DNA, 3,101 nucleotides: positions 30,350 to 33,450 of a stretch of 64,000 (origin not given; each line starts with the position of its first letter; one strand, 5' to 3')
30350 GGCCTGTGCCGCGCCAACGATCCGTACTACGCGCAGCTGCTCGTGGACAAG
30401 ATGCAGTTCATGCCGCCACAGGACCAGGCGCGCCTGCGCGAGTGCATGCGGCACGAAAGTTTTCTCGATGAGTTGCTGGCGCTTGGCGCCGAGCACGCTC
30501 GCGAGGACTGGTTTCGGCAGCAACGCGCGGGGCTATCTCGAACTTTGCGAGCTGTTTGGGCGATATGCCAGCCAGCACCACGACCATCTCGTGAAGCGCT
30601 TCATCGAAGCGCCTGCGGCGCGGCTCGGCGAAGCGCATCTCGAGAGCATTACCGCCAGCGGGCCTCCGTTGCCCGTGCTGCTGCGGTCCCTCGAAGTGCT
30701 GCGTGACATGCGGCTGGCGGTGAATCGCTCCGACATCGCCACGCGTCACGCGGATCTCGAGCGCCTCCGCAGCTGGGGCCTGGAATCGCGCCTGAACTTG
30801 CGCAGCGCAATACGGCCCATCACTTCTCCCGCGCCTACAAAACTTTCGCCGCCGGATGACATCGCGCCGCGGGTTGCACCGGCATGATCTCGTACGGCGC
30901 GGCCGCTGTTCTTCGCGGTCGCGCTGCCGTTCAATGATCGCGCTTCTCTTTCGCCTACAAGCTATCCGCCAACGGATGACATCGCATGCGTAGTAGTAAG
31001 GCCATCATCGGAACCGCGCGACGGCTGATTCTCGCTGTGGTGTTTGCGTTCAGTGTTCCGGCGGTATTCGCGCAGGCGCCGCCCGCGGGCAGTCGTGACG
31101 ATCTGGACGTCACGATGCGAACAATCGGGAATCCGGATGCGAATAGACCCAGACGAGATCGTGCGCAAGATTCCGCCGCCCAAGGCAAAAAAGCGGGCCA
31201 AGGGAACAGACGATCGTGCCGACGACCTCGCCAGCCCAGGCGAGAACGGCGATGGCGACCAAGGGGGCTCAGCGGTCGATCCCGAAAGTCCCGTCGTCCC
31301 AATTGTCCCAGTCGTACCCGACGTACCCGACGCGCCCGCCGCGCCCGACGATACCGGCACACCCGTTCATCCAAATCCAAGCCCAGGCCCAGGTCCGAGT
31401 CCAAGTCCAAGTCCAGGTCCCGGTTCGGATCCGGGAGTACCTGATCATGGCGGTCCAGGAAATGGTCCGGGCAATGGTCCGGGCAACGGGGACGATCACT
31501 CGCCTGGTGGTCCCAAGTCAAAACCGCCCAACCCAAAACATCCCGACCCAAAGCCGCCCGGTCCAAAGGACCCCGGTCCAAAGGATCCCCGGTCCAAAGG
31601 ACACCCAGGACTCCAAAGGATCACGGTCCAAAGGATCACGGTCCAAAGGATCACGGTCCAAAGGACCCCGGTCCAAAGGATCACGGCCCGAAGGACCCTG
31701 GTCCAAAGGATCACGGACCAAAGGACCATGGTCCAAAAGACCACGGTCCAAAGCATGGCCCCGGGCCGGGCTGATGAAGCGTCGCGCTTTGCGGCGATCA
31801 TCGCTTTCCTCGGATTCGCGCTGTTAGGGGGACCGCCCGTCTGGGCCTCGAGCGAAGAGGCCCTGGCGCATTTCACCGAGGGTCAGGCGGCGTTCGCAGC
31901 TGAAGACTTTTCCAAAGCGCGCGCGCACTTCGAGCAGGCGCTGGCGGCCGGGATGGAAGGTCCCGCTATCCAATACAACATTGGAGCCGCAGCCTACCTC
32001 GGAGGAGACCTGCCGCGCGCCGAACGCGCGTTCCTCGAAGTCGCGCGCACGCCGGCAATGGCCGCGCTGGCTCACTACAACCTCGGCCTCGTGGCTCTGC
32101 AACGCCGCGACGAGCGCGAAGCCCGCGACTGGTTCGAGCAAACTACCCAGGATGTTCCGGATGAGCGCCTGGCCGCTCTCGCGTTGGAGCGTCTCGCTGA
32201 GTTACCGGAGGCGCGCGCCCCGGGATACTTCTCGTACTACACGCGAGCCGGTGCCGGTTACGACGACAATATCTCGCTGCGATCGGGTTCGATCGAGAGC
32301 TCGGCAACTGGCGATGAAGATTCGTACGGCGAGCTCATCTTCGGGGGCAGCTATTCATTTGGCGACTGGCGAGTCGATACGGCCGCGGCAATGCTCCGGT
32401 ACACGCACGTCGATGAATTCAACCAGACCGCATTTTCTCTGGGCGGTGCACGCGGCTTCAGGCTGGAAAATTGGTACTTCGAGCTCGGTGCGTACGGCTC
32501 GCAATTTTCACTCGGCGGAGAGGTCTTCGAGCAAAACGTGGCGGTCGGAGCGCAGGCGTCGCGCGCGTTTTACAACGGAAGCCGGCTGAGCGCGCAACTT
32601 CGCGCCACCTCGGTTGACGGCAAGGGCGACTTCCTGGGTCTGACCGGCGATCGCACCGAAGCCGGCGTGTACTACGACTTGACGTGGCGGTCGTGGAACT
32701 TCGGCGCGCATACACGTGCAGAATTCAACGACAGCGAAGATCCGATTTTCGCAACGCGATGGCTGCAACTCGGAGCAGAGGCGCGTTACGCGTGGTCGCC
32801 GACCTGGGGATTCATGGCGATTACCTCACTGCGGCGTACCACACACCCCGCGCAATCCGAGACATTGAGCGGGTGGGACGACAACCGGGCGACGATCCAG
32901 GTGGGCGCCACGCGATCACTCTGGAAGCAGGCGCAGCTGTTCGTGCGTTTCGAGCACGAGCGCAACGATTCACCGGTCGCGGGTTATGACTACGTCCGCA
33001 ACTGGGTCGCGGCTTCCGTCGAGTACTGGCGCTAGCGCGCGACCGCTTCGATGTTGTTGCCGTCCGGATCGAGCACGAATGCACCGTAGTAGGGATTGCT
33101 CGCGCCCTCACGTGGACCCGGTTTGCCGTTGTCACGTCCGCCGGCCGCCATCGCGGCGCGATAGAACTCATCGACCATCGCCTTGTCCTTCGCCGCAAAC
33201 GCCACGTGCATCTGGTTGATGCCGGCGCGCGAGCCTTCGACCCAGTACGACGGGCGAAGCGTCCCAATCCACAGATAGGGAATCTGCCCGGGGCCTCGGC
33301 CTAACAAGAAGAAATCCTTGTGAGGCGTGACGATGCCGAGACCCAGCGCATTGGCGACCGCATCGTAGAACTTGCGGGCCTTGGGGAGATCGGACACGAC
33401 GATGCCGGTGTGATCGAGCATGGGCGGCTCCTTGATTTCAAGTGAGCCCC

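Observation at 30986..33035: Secreted Pro/Gly/Asp/His-rich pentapeptide-repeat protein translationally coupled to a TPR + beta-barrel outer-membrane protein (possible novel Slam/T11SS-like cargo-translocon pair)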

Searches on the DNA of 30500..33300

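Call 69: search_rna_families(source=window, start=30500, end=33300, threshold=evalue, max_evalue=1)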
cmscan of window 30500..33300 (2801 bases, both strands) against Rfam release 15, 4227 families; matches with E-value up to 1: 1.
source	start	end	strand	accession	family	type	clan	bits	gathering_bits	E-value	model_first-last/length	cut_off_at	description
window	31689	31736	-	RF03462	mir-4677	Gene; miRNA;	-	20.1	80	0.9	1-59/59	no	mir-4677 microRNA precursor family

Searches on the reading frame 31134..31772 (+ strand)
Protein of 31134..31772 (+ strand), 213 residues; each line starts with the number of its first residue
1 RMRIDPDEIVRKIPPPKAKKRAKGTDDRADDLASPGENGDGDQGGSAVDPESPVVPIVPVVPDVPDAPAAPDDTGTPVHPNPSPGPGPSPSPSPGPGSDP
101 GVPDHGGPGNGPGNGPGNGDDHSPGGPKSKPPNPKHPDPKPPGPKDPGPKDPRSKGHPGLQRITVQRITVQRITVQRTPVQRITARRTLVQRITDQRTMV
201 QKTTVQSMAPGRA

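Call 5: search_protein_families(library=pfam, proteins=[window:31134-31772:+], max_evalue=1)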
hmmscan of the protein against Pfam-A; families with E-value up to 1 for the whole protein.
window:31134-31772:+ (213 aa): 0 families

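Call 6: search_protein_families(library=ncbifam, proteins=[window:31134-31772:+], max_evalue=1)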
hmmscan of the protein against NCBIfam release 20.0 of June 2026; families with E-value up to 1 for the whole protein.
window:31134-31772:+ (213 aa): 0 families
